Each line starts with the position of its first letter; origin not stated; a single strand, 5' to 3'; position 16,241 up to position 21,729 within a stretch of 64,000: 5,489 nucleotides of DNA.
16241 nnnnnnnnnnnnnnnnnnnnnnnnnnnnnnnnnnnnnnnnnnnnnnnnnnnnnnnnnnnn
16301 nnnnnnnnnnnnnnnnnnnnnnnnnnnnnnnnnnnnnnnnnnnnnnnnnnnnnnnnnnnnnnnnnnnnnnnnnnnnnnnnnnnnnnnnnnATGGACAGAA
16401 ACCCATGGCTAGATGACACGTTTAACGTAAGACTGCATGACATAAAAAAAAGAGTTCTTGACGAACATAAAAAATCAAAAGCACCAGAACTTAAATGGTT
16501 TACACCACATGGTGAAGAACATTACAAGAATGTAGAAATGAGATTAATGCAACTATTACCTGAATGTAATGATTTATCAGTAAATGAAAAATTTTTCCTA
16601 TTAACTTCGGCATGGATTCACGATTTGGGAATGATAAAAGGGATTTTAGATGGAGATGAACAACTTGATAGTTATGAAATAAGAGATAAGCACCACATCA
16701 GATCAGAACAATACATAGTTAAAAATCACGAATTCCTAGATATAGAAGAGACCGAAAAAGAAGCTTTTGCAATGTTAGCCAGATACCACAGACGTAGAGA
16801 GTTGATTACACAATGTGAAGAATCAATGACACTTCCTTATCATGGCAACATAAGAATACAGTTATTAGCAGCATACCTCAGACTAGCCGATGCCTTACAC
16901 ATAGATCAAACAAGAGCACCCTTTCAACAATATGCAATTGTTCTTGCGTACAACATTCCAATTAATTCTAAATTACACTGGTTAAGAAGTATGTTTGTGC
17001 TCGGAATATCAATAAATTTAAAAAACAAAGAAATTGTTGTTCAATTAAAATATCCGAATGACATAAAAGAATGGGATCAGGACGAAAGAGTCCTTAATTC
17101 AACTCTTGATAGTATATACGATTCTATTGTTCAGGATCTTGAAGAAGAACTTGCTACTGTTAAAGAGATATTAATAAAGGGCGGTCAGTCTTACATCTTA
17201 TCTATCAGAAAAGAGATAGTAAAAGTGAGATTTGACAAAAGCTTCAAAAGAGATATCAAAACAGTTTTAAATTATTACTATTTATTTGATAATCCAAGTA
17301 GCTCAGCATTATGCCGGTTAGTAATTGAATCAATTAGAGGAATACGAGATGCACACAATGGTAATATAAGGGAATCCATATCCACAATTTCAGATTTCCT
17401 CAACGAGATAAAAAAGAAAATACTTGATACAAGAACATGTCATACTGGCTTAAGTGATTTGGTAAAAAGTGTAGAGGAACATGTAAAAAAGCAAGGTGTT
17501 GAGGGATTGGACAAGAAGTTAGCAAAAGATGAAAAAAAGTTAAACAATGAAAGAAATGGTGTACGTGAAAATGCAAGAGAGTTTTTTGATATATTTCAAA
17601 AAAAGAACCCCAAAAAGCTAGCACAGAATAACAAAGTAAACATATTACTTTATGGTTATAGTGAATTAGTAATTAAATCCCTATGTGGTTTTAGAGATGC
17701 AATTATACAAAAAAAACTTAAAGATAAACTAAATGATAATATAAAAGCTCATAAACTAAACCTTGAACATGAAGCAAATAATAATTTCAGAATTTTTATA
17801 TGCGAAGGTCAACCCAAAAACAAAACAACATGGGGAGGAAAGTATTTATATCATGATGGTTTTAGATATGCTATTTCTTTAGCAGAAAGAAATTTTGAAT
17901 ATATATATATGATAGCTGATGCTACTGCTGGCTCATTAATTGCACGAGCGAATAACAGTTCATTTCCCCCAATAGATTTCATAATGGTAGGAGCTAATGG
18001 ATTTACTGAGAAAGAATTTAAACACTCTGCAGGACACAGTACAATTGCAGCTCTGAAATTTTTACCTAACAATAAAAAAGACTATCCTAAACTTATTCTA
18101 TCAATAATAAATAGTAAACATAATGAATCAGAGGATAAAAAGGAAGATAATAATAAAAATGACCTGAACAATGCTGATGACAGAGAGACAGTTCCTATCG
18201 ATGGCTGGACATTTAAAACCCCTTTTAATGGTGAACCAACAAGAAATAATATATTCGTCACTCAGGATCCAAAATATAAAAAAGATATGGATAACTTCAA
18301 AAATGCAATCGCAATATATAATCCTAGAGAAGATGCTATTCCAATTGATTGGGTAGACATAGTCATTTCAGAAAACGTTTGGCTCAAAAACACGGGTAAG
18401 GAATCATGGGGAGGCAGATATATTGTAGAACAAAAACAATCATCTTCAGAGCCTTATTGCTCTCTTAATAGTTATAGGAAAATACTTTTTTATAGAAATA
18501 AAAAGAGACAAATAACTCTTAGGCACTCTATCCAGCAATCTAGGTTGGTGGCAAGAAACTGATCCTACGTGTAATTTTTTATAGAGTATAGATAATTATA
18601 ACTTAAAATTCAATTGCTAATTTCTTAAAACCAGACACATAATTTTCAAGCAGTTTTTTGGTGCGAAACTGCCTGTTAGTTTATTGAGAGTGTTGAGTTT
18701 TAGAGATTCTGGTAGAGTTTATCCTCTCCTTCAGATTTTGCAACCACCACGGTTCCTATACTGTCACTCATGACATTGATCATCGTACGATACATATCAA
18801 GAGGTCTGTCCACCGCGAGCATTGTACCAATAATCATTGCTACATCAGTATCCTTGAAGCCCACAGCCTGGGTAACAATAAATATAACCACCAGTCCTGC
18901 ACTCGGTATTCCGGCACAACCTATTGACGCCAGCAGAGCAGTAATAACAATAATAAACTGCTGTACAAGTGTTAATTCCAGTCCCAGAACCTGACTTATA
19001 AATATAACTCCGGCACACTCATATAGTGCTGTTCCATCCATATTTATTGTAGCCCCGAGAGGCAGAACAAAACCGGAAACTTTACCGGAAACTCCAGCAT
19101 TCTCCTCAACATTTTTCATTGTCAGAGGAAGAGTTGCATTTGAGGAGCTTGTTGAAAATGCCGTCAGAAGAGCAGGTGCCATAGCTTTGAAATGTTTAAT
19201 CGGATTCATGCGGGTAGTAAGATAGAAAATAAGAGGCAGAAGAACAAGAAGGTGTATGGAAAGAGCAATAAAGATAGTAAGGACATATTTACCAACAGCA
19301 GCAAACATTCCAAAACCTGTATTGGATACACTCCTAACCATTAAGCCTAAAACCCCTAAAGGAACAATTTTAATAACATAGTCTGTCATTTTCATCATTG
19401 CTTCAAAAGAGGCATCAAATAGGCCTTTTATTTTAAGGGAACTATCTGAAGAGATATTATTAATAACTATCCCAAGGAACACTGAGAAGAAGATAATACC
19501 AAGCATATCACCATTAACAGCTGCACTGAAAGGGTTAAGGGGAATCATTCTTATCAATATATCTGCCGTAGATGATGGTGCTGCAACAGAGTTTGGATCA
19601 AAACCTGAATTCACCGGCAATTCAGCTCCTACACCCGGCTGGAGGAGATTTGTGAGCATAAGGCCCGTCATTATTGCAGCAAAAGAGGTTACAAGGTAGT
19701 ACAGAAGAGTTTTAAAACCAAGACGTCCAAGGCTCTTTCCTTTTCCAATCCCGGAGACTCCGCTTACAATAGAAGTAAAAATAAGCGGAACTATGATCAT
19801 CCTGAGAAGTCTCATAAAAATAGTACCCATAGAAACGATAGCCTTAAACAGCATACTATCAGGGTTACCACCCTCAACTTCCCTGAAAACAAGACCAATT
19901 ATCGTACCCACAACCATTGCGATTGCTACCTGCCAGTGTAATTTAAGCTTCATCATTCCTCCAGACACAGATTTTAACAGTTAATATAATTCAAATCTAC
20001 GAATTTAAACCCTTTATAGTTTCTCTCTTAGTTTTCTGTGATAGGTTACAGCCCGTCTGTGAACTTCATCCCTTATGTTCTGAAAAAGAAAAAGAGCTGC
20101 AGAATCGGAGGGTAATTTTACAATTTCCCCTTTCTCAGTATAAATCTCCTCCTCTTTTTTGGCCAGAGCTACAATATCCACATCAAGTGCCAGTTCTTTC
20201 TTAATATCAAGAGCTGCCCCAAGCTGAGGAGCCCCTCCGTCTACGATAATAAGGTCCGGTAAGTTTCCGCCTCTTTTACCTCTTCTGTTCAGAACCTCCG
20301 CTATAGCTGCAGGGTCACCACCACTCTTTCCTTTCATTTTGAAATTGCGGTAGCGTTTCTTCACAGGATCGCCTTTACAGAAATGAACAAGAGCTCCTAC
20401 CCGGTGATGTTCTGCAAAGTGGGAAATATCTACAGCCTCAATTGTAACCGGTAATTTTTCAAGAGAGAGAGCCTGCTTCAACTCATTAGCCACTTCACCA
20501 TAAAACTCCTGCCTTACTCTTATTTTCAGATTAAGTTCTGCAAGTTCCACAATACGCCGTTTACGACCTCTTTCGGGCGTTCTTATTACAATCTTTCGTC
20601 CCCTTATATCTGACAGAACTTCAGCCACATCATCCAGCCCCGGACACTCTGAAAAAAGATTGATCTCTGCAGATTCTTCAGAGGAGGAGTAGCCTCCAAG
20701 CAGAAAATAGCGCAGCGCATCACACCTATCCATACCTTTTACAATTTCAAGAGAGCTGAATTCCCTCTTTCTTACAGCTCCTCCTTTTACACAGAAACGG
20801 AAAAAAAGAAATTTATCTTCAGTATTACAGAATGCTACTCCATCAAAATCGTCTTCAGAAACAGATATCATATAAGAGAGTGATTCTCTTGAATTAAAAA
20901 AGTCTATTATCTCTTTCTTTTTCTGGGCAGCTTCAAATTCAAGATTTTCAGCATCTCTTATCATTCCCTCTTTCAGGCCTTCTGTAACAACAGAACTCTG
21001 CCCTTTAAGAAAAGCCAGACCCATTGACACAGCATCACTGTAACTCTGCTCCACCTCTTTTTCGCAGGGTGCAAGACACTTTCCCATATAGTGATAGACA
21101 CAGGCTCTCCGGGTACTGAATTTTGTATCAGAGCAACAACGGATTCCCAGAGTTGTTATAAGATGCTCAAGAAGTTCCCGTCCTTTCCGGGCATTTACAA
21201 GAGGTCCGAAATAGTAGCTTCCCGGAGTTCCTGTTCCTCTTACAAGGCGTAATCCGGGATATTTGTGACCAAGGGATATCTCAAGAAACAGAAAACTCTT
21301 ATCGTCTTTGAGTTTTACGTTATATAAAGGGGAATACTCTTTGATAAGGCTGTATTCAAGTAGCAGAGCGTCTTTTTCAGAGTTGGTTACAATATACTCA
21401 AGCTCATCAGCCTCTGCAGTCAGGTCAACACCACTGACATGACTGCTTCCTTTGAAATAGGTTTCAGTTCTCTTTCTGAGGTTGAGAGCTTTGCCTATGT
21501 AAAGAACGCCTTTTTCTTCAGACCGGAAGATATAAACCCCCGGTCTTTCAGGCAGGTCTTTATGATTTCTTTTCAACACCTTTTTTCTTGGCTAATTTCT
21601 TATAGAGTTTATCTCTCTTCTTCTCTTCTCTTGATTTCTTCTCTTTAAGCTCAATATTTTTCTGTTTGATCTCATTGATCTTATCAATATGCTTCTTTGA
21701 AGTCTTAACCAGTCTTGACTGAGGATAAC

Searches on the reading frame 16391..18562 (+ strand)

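Call 58: search_protein_families(library=ncbifam, proteins=[window:16391-18562:+])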
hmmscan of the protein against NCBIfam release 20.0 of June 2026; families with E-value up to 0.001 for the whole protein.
window:16391-18562:+ (723 aa): 0 families

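Call 64: search_protein_families(library=pfam, proteins=[window:16391-18562:+])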
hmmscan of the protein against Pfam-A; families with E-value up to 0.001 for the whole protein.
window:16391-18562:+ (723 aa): 3 families
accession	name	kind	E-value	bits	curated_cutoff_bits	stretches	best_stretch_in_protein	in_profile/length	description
PF24391.1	HD-CE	-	1.7e-29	103.8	27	1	36-224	3-238/263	HD-CE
PF21447.3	Ppx-GppA_III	-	0.00014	22.2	27.3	1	98-180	64-143/177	Ppx/GppA phosphatase, domain III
PF01966.28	HD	-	0.0002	22.1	22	0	66-170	23-114/116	HD domain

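Call 66: search_protein_families(library=padloc, proteins=[window:16391-18562:+], max_evalue=0.001)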
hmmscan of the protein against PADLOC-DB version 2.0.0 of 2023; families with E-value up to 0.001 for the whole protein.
window:16391-18562:+ (723 aa): 0 families

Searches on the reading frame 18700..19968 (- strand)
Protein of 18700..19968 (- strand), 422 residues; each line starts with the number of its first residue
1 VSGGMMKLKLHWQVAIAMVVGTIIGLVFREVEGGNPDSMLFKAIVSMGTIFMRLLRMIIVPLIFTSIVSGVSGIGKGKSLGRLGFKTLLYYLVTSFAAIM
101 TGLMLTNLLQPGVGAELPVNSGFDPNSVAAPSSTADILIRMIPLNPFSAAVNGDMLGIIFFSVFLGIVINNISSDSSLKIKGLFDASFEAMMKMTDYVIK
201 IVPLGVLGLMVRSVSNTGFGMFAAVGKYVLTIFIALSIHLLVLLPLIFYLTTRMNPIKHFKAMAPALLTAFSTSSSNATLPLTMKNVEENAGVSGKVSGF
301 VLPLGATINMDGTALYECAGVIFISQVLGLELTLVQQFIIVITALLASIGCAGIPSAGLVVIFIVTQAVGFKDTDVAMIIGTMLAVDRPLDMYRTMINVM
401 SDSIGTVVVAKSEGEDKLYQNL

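Call 64: search_protein_families(library=pfam, proteins=[window:18700-19968:-])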
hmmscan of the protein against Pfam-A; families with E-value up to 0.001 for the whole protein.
window:18700-19968:- (422 aa): 1 family
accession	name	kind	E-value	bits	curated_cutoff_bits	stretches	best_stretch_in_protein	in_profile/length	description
PF00375.23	SDF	-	6.9e-117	391.2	27.9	1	10-411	1-386/387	Sodium:dicarboxylate symporter family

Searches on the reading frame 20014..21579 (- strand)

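Call 58: search_protein_families(library=ncbifam, proteins=[window:20014-21579:-])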
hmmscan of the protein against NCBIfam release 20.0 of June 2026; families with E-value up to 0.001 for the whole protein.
window:20014-21579:- (521 aa): 15 families
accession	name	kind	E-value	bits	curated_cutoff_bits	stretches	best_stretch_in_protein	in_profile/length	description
TIGR00194.1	uvrC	equivalog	7.9e-112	374.8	285.45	1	3-520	2-536/574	excinuclease ABC subunit UvrC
NF001824.0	PRK00558.1-5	equivalog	1.3e-92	311.3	451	2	6-436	11-478/652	excinuclease ABC subunit UvrC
NF011262.0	PRK14668.1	equivalog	2.8e-83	280.2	544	1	3-520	7-522/577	excinuclease ABC subunit C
NF011263.0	PRK14669.1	equivalog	7.4e-82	275.8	1108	1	3-519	4-546/624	excinuclease ABC subunit C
NF011261.0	PRK14667.1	equivalog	9.8e-78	262.1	818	1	7-520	11-509/567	excinuclease ABC subunit C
NF011260.0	PRK14666.1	equivalog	1.6e-77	261.9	649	2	3-260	3-264/698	excinuclease ABC subunit C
NF011264.0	PRK14670.1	equivalog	1.8e-76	257.7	1021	1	4-520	10-534/602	excinuclease ABC subunit C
NF011266.0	PRK14672.1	equivalog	1.3e-55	189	1504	2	10-299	19-305/691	excinuclease ABC subunit C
NF005906.0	PRK07883.1-4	equivalog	3.2e-48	164.4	495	1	7-226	210-431/563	DEDD exonuclease domain-containing protein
NF005907.0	PRK07883.1-5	equivalog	9.2e-35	120.1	454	1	7-225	225-448/584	DEDD exonuclease domain-containing protein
NF005905.0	PRK07883.1-3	equivalog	5.6e-27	94.6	508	1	7-223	221-438/581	DEDD exonuclease domain-containing protein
NF005904.0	PRK07883.1-2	equivalog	1e-22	80.2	969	1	6-216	226-440/584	DEDD exonuclease domain-containing protein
NF005903.0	PRK07883.1-1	equivalog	5.1e-16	58.2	1038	1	7-221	243-457/642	DEDD exonuclease domain-containing protein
NF007833.0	PRK10545.1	equivalog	6.5e-16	58.3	367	1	3-179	25-201/289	excinuclease Cho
TIGR01453.1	grpIintron_endo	subfamily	0.00083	19.4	56.05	0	14-46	3-35/215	group I intron endonuclease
